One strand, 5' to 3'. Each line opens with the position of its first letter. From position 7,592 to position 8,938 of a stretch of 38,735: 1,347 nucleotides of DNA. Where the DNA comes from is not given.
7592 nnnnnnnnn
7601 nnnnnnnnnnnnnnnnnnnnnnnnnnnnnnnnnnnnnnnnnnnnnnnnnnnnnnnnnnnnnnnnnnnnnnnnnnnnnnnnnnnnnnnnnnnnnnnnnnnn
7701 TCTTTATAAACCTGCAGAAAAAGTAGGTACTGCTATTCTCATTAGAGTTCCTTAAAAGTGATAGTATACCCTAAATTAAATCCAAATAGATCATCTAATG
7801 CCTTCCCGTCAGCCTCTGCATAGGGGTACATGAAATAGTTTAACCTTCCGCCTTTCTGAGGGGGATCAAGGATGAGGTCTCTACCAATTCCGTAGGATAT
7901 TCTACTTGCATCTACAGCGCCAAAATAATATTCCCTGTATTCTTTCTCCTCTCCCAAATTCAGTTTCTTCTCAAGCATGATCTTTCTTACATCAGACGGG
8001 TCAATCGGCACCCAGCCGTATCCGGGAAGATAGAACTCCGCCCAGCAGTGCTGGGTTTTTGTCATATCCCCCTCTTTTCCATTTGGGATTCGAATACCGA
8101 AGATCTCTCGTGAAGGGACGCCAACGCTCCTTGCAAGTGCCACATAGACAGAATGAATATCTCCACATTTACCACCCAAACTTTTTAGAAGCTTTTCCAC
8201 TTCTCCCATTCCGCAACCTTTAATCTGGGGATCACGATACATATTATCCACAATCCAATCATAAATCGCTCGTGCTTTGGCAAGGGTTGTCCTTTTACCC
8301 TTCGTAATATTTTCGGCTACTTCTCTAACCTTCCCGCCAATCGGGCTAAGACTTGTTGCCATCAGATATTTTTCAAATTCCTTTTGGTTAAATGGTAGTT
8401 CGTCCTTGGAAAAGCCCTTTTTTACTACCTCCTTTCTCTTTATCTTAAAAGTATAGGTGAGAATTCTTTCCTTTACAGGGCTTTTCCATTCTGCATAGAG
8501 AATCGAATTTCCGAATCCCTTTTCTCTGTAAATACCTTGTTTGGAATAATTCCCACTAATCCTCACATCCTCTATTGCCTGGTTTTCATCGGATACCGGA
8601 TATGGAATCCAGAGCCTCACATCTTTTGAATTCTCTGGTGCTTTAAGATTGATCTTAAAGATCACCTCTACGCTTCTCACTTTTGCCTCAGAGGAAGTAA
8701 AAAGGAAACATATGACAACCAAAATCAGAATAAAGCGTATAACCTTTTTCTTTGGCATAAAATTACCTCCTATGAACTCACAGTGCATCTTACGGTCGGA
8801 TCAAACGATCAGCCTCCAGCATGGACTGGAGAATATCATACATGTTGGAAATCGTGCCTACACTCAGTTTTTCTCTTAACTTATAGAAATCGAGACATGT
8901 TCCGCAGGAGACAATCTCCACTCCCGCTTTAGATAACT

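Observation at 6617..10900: yedF, a transglutaminase-like protein and selD(Sec) form an operon, with a divergent radical SAM/SPASM gene: a candidate undescribed selenium-handling module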

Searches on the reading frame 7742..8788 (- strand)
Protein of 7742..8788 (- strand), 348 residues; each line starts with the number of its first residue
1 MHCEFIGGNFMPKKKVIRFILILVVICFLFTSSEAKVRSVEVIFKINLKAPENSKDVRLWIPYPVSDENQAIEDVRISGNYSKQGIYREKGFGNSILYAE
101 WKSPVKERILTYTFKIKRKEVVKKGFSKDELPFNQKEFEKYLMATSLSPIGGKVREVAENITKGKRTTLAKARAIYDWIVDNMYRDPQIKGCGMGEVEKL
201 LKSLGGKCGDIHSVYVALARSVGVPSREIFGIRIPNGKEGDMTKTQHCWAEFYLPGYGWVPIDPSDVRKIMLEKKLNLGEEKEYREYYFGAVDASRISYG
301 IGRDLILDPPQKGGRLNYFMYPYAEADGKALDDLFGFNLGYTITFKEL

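Call 6: search_protein_families(library=pfam, proteins=[window:7742-8788:-])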
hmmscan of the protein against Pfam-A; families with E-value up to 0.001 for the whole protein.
window:7742-8788:- (348 aa): 1 family
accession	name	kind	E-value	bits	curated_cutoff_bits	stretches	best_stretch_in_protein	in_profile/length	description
PF01841.26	Transglut_core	-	4.8e-26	91.6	23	1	156-264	2-108/108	Transglutaminase-like superfamily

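Call 7: search_protein_families(library=ncbifam, proteins=[window:7742-8788:-])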
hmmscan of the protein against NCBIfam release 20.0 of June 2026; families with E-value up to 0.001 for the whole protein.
window:7742-8788:- (348 aa): 0 families

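Call 8: find_homologous_proteins(query=window:7742-8758:-)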
Query window:7742-8758:- (338 aa): 4437 proteins with E <= 0.001 among 7596 candidates; the best 120 are listed.
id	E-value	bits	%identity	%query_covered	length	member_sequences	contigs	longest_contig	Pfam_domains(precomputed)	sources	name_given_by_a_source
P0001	8.4e-226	767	100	100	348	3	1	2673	PF01841.26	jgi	-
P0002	7.7e-192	655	84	100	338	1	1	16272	PF01841.26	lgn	-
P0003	1.4e-188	644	82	100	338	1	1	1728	PF01841.26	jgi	jgi:transglutaminase-like putative cysteine protease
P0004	2.2e-187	640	82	100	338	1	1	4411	PF01841.26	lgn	-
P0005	3.3e-187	640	83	100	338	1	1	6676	PF01841.26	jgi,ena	-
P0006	7.7e-187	638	81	100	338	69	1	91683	PF01841.26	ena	-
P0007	9.7e-187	638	82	100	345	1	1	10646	PF01841.26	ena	-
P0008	1.3e-186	638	82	100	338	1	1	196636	PF01841.26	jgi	-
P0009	4.5e-186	636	80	100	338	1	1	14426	PF01841.26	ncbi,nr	ncbi:MAG: transglutaminase domain-containing protein [Thermodesulfobacteriota bacterium]|nr:transglu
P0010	2.7e-185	633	81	100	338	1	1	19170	PF01841.26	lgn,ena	-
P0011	3.7e-185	633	82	99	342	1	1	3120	PF01841.26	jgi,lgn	-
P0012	1.9e-184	631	81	100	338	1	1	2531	PF01841.26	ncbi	-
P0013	2.2e-184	630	84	94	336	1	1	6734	PF01841.26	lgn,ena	-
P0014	1.5e-183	628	80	100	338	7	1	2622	PF01841.26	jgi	jgi:transglutaminase-like putative cysteine protease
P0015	1.7e-183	627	81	100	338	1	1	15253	PF01841.26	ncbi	-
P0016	1.9e-183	627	81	100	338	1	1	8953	PF01841.26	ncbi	-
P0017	2.7e-183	627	81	100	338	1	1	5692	PF01841.26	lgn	-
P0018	6.0e-183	626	81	98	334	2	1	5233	PF01841.26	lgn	-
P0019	1.8e-182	624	79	100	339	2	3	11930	PF01841.26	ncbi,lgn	-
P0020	2.6e-182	624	79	99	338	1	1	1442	PF01841.26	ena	-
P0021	2.6e-182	624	79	100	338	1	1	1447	PF01841.26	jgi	jgi:transglutaminase-like putative cysteine protease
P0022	3.9e-182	623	79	100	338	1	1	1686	PF01841.26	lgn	-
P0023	1.0e-181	622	79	100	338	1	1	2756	PF01841.26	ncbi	ncbi:MAG: transglutaminase domain-containing protein [Candidatus Zixiibacteriota bacterium]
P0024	2.4e-181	620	81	100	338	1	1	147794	PF01841.26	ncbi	-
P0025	3.3e-181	620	81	98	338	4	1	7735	PF01841.26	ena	-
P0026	6.8e-181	619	80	100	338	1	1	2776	PF01841.26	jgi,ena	-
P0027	8.8e-181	619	79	98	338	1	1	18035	PF01841.26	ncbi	-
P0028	2.1e-180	617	79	98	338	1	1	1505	PF01841.26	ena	-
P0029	2.7e-180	617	79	100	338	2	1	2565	PF01841.26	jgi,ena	-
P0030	5.7e-180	616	81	96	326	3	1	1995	PF01841.26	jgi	jgi:transglutaminase-like putative cysteine protease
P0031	8.3e-180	615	79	100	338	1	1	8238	PF01841.26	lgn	-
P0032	1.2e-179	615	81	98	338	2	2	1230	PF01841.26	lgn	-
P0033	1.6e-179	614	78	100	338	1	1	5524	PF01841.26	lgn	-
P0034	3.0e-179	613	81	93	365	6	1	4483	PF01841.26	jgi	jgi:transglutaminase-like putative cysteine protease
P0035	1.2e-178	612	77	100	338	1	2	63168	PF01841.26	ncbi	-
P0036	2.9e-178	610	77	100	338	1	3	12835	PF01841.26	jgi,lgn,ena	jgi:transglutaminase-like putative cysteine protease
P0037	1.1e-177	608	78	100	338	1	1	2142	PF01841.26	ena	-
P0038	2.7e-177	607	78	100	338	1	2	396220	PF01841.26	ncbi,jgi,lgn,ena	-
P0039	2.3e-175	601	84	91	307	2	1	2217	PF01841.26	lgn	-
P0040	3.9e-175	600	77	100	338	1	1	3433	PF01841.26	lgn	-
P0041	4.7e-175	600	76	99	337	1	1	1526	PF01841.26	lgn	-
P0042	5.7e-175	599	78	98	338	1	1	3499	PF01841.26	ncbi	-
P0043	1.7e-174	598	77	100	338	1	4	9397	PF01841.26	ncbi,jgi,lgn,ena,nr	ncbi:MAG TPA: transglutaminase domain-containing protein [Syntrophales bacterium]|nr:transglutaminas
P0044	4.7e-174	596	75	100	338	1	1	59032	PF01841.26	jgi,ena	-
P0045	4.8e-174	596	78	100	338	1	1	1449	PF01841.26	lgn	-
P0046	2.6e-173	594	75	100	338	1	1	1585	PF01841.26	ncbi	-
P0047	5.3e-173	593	76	99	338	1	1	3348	PF01841.26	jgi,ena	-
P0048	8.0e-171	586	77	95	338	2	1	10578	PF01841.26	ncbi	-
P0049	3.7e-168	577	75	99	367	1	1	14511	PF01841.26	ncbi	-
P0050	7.7e-160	550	71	100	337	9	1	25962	PF01841.26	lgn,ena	-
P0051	3.0e-159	548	70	99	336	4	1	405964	PF01841.26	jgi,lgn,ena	-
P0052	3.7e-159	547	70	100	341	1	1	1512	PF01841.26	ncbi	-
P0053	1.9e-158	545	69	98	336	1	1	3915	PF01841.26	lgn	-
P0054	2.7e-158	545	70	99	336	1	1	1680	PF01841.26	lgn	-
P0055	1.8e-157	542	68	98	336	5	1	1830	PF01841.26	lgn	-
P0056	1.4e-156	539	70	98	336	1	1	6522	PF01841.26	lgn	-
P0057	4.2e-156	537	69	98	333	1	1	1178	PF01841.26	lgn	-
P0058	8.0e-156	536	69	97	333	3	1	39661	PF01841.26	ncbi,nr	ncbi:MAG: transglutaminase [Deltaproteobacteria bacterium HGW-Deltaproteobacteria-15]|nr:MAG: transg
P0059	9.8e-156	536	71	93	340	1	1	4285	PF01841.26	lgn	-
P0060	1.4e-155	536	68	97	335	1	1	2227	PF01841.26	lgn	-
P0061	2.5e-154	532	70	97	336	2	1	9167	PF01841.26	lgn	-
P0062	4.9e-154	531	68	97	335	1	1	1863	PF01841.26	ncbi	-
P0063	5.0e-154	531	67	98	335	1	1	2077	PF01841.26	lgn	-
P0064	1.9e-153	529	70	98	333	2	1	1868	PF01841.26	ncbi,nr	ncbi:transglutaminase family protein, partial [bacterium]|nr:transglutaminase family protein [bacter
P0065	3.6e-153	528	67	99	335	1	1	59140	PF01841.26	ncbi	-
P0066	6.1e-153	527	69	93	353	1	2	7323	PF01841.26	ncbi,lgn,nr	ncbi:MAG: transglutaminase family protein [Acidobacteria bacterium]|nr:transglutaminase family prote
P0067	6.9e-153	527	67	100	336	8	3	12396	PF01841.26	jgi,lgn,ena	jgi:transglutaminase-like putative cysteine protease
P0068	7.9e-153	527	69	96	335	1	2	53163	PF01841.26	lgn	-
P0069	1.8e-152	525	67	97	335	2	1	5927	PF01841.26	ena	-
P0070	1.9e-152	525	67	99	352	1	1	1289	PF01841.26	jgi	jgi:transglutaminase-like putative cysteine protease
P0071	2.3e-152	525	68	97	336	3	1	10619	PF01841.26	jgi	jgi:transglutaminase-like putative cysteine protease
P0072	1.8e-151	522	67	99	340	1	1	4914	PF01841.26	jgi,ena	-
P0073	2.3e-151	522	67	100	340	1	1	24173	PF01841.26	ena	-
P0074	6.3e-151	520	68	99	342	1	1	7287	PF01841.26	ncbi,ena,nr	ncbi:MAG TPA: transglutaminase [Nitrospiraceae bacterium]|nr:transglutaminase [Nitrospiraceae bacter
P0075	1.4e-150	519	67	98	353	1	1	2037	PF01841.26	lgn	-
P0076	2.8e-150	518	66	100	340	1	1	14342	PF01841.26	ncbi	-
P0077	2.8e-150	518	67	97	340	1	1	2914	PF01841.26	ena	-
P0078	4.5e-150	518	66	100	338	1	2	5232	PF01841.26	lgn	-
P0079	4.8e-150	517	67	98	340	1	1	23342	PF01841.26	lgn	-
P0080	5.2e-150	517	69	93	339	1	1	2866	PF01841.26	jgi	jgi:transglutaminase-like putative cysteine protease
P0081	6.2e-150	517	66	100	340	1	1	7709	PF01841.26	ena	-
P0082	6.3e-150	517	69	93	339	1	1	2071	PF01841.26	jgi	jgi:transglutaminase-like putative cysteine protease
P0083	6.5e-150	517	66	99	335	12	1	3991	PF01841.26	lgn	-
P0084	6.8e-150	517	66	100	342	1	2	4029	PF01841.26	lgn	-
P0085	8.2e-150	517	66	99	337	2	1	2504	PF01841.26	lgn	-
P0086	1.0e-149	516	65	100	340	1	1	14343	PF01841.26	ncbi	-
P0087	1.1e-149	516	65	98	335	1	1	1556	PF01841.26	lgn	-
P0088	2.0e-149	515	66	99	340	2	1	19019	PF01841.26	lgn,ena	-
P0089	2.1e-149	515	66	99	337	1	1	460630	PF01841.26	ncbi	ncbi:MAG: transglutaminase domain-containing protein [Nitrospirota bacterium]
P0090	3.6e-149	515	68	99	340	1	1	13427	PF01841.26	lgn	-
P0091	3.6e-149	515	68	95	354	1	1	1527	PF01841.26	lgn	-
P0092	1.5e-148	513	66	99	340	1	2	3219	PF01841.26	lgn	-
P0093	3.0e-148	512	66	99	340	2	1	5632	PF01841.26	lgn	-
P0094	3.1e-148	512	66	100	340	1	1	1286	PF01841.26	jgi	-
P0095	4.0e-148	511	68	93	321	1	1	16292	PF01841.26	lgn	-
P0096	4.9e-148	511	65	100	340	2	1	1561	PF01841.26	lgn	-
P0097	1.2e-147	510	69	93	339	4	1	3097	PF01841.26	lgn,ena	-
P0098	1.4e-147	509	65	100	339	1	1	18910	PF01841.26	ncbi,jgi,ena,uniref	ncbi:transglutaminase-like domain-containing protein [Dissulfurispira sp.]|uniref:transglutaminase-l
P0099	2.1e-147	509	66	98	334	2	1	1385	PF01841.26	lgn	-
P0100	3.8e-147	508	65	99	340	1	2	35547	PF01841.26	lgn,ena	-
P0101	8.4e-147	507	64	99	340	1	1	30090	PF01841.26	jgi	-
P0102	1.1e-146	506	67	93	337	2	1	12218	PF01841.26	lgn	-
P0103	1.9e-146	506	66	98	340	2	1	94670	PF01841.26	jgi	jgi:transglutaminase-like putative cysteine protease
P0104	3.0e-146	505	65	98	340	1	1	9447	PF01841.26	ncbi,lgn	-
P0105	3.7e-146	505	65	100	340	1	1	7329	PF01841.26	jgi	-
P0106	4.2e-146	505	64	100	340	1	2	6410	PF01841.26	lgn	-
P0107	5.2e-146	504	65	99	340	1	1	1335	PF01841.26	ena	-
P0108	7.6e-146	504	65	100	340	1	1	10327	PF01841.26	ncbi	-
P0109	7.7e-146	504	65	99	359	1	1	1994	PF01841.26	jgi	-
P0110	8.4e-146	504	62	100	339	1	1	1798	PF01841.26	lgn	-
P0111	9.3e-146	503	64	100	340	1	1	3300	PF01841.26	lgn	-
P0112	1.2e-145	503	65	96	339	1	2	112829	PF01841.26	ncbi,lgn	-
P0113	1.7e-145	503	63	100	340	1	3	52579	PF01841.26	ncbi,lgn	-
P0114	2.2e-145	502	68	93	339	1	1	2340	PF01841.26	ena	-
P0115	2.9e-145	502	64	100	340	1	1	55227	PF01841.26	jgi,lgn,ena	-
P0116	3.3e-145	502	65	99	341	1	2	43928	PF01841.26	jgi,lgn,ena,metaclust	metaclust:\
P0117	3.3e-145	502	65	99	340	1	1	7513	PF01841.26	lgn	-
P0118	5.3e-145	501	64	98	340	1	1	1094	PF01841.26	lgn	-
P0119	5.7e-145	501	68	93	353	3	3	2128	PF01841.26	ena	-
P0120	8.5e-145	500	63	99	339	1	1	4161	PF01841.26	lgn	-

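Call 12: find_related_loci(query=A1, collection=genome_contigs, flank=10000)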
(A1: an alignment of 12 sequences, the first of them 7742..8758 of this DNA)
Query A1 (338 aa) in genome_contigs; peptide patterns used: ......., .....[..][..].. (x = any residue, [..] = any of these).
599 stretches matched a pattern (row limit reached: there are more); 587 encode a relative of the query (tblastn E <= 1e-3); the best 80 are kept; 80 distinct loci.
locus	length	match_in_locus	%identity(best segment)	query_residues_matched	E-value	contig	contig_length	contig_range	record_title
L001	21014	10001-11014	78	1-338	0e+0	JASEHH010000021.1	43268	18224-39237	MAG: Thermodesulfobacteriota bacterium isolate Yes70-18 NODE_242_length_43268_cov_52.133710, whole genome shotgun sequen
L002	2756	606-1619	79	1-338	0e+0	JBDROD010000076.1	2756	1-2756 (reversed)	MAG: Candidatus Zixiibacteriota bacterium isolate MEGAHIT-group-1.93 k141_9872617, whole genome shotgun sequence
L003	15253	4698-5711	81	1-338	0e+0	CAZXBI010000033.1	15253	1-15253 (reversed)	MAG TPA_asm: uncultured Syntrophorhabdus sp. isolate SRP302447_co4_432 genome assembly, contig: NODE_10277_length_15253_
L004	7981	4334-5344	77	1-337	2e-178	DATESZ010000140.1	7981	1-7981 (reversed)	MAG TPA_asm: Syntrophales bacterium isolate SMAG_U8302 k141_831674, whole genome shotgun sequence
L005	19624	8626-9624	68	5-338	3e-158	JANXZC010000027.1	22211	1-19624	MAG: Syntrophus sp. (in: bacteria) isolate GL140_4_metabat_222 GL140_4_k141_1047385, whole genome shotgun sequence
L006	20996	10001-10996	67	8-337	9e-156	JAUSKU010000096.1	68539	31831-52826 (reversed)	MAG: Deltaproteobacteria bacterium isolate E14_metabat.bin.78 E14_k141_672910, whole genome shotgun sequence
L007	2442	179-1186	65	5-338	6e-162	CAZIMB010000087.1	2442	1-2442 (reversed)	MAG TPA_asm: uncultured Nitrospirota bacterium isolate binchicken_co40_38 genome assembly, contig: NODE_12182_length_244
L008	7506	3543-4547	61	5-338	2e-148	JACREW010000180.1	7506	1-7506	MAG: Nitrospirae bacterium isolate NC_groundwater_1709_Pr3_B-0.1um_46_8 SR-2_scaffold_141_2613979, whole genome shotgun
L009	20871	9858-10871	64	1-337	1e-146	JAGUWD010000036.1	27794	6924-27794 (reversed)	MAG: Thermodesulfovibrionales bacterium isolate DeMMO5_1 c_000000025446, whole genome shotgun sequence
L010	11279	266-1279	62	1-337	1e-144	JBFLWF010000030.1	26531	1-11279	MAG: Nitrospirota bacterium isolate MAG025 MAG025_30, whole genome shotgun sequence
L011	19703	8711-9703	63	9-337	1e-144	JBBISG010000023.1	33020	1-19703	MAG: Nitrospirota bacterium isolate BQF270218_bin_368 NODE_1035_length_33020_cov_2.81786, whole genome shotgun sequence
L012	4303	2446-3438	64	9-338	4e-147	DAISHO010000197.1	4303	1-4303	MAG TPA_asm: Thermodesulfovibrionales bacterium isolate CTOTU1358 NODE_1524_length_4303_cov_4.243173, whole genome shotg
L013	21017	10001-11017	62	1-338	8e-144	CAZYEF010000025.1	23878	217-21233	MAG TPA_asm: uncultured Nitrospiraceae bacterium isolate binchicken_co20_223 genome assembly, contig: NODE_4306_length_2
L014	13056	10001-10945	66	25-338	1e-143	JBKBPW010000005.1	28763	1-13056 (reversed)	MAG: Thermodesulfovibrionales bacterium isolate 21H_026.bin.27 NODE_6_length_28763_cov_5.601339, whole genome shotgun se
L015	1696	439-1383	64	25-338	2e-154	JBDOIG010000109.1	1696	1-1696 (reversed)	MAG: Thermodesulfovibrionales bacterium isolate TC202112_Ori_Bins005 k147_368658, whole genome shotgun sequence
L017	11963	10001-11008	63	5-338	1e-137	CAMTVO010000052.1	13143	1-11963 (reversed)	MAG: uncultured Nitrospiraceae bacterium isolate G05_MAG_00012 genome assembly, contig: G05_MAG_00012_000000000032, whol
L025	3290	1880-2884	57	6-338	4e-132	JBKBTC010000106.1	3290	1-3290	MAG: Caldimicrobium sp. isolate 21I_069.bin.69 NODE_113_length_3290_cov_6.226268, whole genome shotgun sequence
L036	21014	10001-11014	50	1-335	6e-113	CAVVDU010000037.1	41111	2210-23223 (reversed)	MAG: uncultured delta proteobacterium isolate MFD02416.bin.2.91 genome assembly, contig: contig_65491, whole genome shot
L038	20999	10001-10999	49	8-337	3e-112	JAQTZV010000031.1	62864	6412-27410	MAG: Desulfuromonadaceae bacterium isolate STC_69 NODE_969_length_62864_cov_19.868387_Sandtown_C, whole genome shotgun s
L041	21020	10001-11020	49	3-336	4e-110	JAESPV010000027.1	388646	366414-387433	MAG: Desulfocapsa sp. isolate NORP205 14918, whole genome shotgun sequence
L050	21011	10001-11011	50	3-338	2e-108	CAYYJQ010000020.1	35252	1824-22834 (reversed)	MAG TPA_asm: uncultured Thermodesulfobacteriota bacterium isolate SRP216583_co1_58 genome assembly, contig: NODE_755_len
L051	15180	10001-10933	52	29-337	4e-108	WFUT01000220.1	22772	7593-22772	MAG: Desulfobulbaceae bacterium isolate S140_14 k151_668879, whole genome shotgun sequence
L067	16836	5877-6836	50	20-338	8e-107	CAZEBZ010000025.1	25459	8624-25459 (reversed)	MAG TPA_asm: uncultured Thermodesulfobacteriota bacterium isolate SRP216583_co1_91 genome assembly, contig: NODE_1378_le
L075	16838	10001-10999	48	8-337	2e-106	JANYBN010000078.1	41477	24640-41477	MAG: Geobacter sp. isolate GL140_6_metabat_181 GL140_6_k141_315789, whole genome shotgun sequence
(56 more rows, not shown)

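Call 18: search_protein_families(library=pfam, alignment_id=A2, max_evalue=0.00001)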
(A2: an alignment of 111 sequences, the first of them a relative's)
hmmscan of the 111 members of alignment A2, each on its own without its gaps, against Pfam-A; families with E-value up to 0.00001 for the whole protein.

A. member 1, L001:9658-9927:+ (90 aa): 1 family
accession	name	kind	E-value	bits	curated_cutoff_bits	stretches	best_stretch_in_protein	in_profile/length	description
PF01206.22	TusA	-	6.2e-14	52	28.6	1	21-90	2-70/70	Sulfurtransferase TusA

B. families by the number of members that match (of 111 scanned): 114 families (the first 25 are shown)
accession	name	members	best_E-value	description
PF03466.25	LysR_substrate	14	1.2e-52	LysR substrate binding domain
PF00126.33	HTH_1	14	1.1e-22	Bacterial regulatory helix-turn-helix protein, lysR family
PF01206.22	TusA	8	6e-21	Sulfurtransferase TusA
PF12727.12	PBP_like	7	5e-08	PBP superfamily domain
PF00072.30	Response_reg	5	7e-42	Response regulator receiver domain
PF00581.25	Rhodanese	5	5.1e-40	Rhodanese-like domain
PF00384.28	Molybdopterin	3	1e-43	Molybdopterin oxidoreductase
PF13847.12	Methyltransf_31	3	1.2e-33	Methyltransferase domain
PF00586.29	AIRS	3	2.5e-27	AIR synthase related protein, N-terminal domain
PF08241.18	Methyltransf_11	3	1.1e-22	Methyltransferase domain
PF13649.12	Methyltransf_25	3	3.3e-21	Methyltransferase domain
PF01568.27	Molydop_binding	3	9.5e-19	Molydopterin dinucleotide binding domain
PF13489.12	Methyltransf_23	3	6.9e-14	Methyltransferase domain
PF08242.18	Methyltransf_12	3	3.5e-13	Methyltransferase domain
PF01209.24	Ubie_methyltran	3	1.3e-11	ubiE/COQ5 methyltransferase family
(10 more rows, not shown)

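Call 19: search_solved_structures(query=A1, max_evalue=0.01, show_alignments=2)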
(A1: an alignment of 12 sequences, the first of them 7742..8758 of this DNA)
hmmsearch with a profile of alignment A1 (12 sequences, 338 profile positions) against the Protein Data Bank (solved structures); distinct sequences matched with E-value up to 0.01: 1.
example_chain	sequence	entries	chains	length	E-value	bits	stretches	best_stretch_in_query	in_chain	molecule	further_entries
6g49_A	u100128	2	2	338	0.003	19.9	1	188-255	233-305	Protein-glutamine gamma-glutamyltransferase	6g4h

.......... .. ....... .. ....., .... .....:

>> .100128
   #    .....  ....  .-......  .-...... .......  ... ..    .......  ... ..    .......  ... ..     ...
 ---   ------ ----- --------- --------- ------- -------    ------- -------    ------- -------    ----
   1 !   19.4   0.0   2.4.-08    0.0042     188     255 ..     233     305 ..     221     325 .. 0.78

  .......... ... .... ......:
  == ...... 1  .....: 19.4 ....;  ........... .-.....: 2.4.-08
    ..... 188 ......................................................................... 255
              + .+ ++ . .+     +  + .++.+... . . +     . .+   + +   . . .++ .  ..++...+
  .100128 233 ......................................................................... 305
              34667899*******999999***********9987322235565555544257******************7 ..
